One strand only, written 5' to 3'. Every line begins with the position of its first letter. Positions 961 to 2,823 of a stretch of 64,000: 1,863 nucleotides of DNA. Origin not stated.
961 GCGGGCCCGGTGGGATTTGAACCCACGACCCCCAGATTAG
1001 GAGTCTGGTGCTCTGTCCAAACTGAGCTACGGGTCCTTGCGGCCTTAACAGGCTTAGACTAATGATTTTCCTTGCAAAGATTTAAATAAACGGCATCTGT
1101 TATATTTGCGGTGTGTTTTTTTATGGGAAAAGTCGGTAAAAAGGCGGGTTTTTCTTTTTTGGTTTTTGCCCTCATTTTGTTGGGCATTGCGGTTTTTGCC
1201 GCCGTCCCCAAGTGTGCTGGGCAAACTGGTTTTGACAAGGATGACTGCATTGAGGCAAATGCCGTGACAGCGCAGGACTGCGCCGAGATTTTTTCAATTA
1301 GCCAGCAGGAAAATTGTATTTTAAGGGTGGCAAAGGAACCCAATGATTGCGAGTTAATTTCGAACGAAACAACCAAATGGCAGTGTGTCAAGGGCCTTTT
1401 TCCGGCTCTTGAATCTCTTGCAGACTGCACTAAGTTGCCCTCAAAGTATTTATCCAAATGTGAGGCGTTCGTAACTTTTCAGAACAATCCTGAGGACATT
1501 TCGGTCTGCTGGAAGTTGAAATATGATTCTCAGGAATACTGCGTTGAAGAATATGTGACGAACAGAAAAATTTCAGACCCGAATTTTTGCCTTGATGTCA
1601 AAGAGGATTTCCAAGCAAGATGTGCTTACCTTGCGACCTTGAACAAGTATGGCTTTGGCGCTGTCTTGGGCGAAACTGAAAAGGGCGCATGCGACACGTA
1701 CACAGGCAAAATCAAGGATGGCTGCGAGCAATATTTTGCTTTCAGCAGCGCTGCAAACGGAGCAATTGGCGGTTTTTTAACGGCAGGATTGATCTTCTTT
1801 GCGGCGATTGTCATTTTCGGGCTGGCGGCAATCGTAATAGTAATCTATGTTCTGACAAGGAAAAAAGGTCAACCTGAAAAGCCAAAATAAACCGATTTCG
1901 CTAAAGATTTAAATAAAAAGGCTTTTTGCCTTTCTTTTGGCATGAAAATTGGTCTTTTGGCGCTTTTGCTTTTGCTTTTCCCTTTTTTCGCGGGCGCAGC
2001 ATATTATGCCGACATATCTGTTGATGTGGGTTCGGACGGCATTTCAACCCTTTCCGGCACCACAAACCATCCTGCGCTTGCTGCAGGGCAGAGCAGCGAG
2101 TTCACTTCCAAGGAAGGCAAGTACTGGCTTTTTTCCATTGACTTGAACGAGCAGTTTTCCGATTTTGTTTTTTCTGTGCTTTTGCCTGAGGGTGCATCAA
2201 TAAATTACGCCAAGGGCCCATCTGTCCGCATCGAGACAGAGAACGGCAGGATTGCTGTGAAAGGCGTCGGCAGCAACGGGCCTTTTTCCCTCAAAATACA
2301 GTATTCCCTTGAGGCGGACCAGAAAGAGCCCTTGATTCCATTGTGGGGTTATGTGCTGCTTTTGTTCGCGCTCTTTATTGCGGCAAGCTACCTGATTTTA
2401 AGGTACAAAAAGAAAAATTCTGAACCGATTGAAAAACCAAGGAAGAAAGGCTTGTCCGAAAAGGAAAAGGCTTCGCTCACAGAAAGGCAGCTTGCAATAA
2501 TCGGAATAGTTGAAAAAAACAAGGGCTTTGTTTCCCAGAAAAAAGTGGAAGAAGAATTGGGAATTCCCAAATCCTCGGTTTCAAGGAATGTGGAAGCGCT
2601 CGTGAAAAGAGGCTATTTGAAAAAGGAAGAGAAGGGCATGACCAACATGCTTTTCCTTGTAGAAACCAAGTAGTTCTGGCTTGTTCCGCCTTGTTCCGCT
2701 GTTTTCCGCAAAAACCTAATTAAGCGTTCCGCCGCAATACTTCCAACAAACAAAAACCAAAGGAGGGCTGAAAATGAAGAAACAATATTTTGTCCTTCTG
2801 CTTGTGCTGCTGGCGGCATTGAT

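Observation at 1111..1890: Three paralogous membrane-anchored proteins built from tandem Cys-rich ~28-aa repeats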

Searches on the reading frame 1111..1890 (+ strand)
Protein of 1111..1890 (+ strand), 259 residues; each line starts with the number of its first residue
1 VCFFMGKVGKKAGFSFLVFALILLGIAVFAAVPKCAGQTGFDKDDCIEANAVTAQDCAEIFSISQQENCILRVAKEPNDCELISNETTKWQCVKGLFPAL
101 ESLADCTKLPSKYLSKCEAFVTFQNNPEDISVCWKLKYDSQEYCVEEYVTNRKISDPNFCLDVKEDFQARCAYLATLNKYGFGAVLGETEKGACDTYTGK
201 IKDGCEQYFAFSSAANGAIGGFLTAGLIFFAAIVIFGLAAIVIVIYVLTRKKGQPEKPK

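Call 4: search_protein_families(library=pfam, proteins=[window:1111-1890:+], max_evalue=10)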
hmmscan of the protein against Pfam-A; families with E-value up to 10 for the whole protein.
window:1111-1890:+ (259 aa): 3 families
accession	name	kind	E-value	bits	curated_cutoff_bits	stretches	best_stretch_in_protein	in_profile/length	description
PF07664.17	FeoB_C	-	0.15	12.2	26.6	0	232-255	3-29/54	Ferrous iron transport protein B C terminus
PF12420.13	DUF3671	-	0.16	11.9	34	1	9-250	156-211/223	Fam-L, Fam-M like protein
PF06706.16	CTV_P6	-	1.9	8.7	25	1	219-251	5-37/51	Citrus tristeza virus 6-kDa protein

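Call 5: search_protein_families(library=ncbifam, proteins=[window:1111-1890:+], max_evalue=10)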
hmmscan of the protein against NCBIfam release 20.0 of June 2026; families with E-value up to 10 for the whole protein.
window:1111-1890:+ (259 aa): 1 family
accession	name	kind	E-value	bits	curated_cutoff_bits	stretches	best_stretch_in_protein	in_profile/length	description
TIGR04296.1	PEFG-CTERM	domain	0.59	9.9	25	1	230-253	5-28/30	PEFG-CTERM sorting domain-containing protein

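Call 21: find_homologous_proteins(query=window:1111-1890:+, max_evalue=0.01)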
Query window:1111-1890:+ (259 aa): 3 proteins with E <= 0.01 among 1458 candidates.
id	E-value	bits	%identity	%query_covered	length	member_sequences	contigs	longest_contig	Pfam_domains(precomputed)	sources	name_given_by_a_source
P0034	2.2e-168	576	100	98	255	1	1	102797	-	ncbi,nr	ncbi:MAG: hypothetical protein NT067_03585 [Candidatus Diapherotrites archaeon]|nr:hypothetical prot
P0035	1.4e-100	354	65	90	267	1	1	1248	-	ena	-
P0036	1.3e-93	331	60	97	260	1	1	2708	-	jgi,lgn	jgi:hypothetical protein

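Call 44: find_homologous_proteins(query=A4, max_evalue=0.01)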
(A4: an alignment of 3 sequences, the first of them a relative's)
Query A4 (3 sequences) (255 aa, profile of the alignment): 3 proteins with E <= 0.01 among 8000 candidates.
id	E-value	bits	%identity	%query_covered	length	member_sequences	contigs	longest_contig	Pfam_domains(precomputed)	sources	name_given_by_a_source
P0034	6.8e-148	509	100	100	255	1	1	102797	-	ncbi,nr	ncbi:MAG: hypothetical protein NT067_03585 [Candidatus Diapherotrites archaeon]|nr:hypothetical prot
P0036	1.5e-144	498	60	99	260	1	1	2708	-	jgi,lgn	jgi:hypothetical protein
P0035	2.0e-142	491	65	91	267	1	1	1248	-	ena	-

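Call 46: find_encoding_contigs(protein=P0034, flank=10000, max_places=3)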
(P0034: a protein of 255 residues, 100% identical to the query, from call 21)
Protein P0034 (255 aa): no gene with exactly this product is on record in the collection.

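Call 52: predict_structure(alignment_id=A4)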
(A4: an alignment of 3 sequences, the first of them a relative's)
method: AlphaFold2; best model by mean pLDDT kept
length: 255 residues; sequences in the alignment: 3
mean_pLDDT: 59.5   pTM: 0.43
mean pLDDT of the five models: 59.5, 58.3, 57.8, 57.3, 56.6
residues with pLDDT >= 90: 4; 70-90: 90; 50-70: 49; < 50: 112
segments of 3 or more residues with pLDDT < 50: 1-5, 21-26, 126-217, 248-255
pLDDT, mean of each block of 10 residues (from residue 1): 45 59 56 81 88 85 89 86 76 74 76 63 49 43 41 41 44 35 38 44 36 42 71 77 56 41
secondary structure, 60 per line:
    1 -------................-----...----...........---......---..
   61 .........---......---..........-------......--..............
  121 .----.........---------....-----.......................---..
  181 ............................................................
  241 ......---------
elements in order: H8-23 H36-46 H50-55 H59-69 H73-78 H82-91 H99-104 H107-121 H126-134 H144-147 H153-175 H179-246

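Call 67: search_protein_families(library=phrogs, proteins=[window:1111-1890:+], max_evalue=0.01)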
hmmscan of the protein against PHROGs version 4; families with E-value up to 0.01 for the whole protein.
window:1111-1890:+ (259 aa): 0 families

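Call 71: find_encoding_contigs(protein=P0036, flank=3000, max_places=3)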
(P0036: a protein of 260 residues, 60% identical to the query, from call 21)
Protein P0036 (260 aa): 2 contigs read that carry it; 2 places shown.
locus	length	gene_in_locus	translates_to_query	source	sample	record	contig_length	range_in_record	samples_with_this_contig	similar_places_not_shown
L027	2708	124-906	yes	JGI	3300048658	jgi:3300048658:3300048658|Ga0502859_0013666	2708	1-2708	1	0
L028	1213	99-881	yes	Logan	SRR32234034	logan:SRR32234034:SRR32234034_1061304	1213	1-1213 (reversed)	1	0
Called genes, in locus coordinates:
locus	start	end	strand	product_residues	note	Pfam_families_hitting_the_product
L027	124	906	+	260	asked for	-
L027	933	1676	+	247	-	PF09339:HTH_IclR (weak), PF12802:MarR_2, PF13412:HTH_24 (faint), PF24034:DUF7343, PF01325:Fe_dep_repress (weak)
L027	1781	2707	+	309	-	?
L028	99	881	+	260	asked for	-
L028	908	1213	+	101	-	?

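Call 72: find_encoding_contigs(protein=P0035, flank=3000, max_places=3)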
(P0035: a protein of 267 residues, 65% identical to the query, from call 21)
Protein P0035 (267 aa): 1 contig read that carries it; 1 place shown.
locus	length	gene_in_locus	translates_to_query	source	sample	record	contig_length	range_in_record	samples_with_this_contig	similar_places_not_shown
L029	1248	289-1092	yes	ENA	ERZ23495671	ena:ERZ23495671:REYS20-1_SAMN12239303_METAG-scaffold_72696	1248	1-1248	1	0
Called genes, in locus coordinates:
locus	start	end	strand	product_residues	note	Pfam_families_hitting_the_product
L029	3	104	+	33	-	?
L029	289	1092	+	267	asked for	-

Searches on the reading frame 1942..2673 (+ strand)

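Call 47: search_protein_families(library=pfam, proteins=[window:1942-2673:+], max_evalue=0.001)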
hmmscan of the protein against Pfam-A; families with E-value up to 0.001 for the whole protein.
window:1942-2673:+ (243 aa): 7 families
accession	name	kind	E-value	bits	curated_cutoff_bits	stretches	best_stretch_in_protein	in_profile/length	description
PF24034.1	DUF7343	-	1.1e-09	38.4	27.6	1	185-239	7-61/62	Domain of unknown function (DUF7343)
PF12802.13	MarR_2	-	2.2e-09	37.8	27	1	179-230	3-54/61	MarR family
PF01325.25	Fe_dep_repress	-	1.1e-05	25.9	26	1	191-231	17-57/60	Iron dependent repressor, N-terminal DNA binding domain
PF09339.16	HTH_IclR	-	1.4e-05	25.2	22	1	181-229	3-51/52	IclR helix-turn-helix domain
PF13412.12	HTH_24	-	3.7e-05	23.6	21.9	1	180-227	2-48/48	Winged helix-turn-helix DNA-binding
PF01978.25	TrmB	-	0.00035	20.8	25.6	1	198-232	24-58/68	Sugar-specific transcriptional regulator TrmB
PF13463.12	HTH_27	-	0.00071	20.2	22.2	0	179-231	1-53/68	Winged helix DNA-binding domain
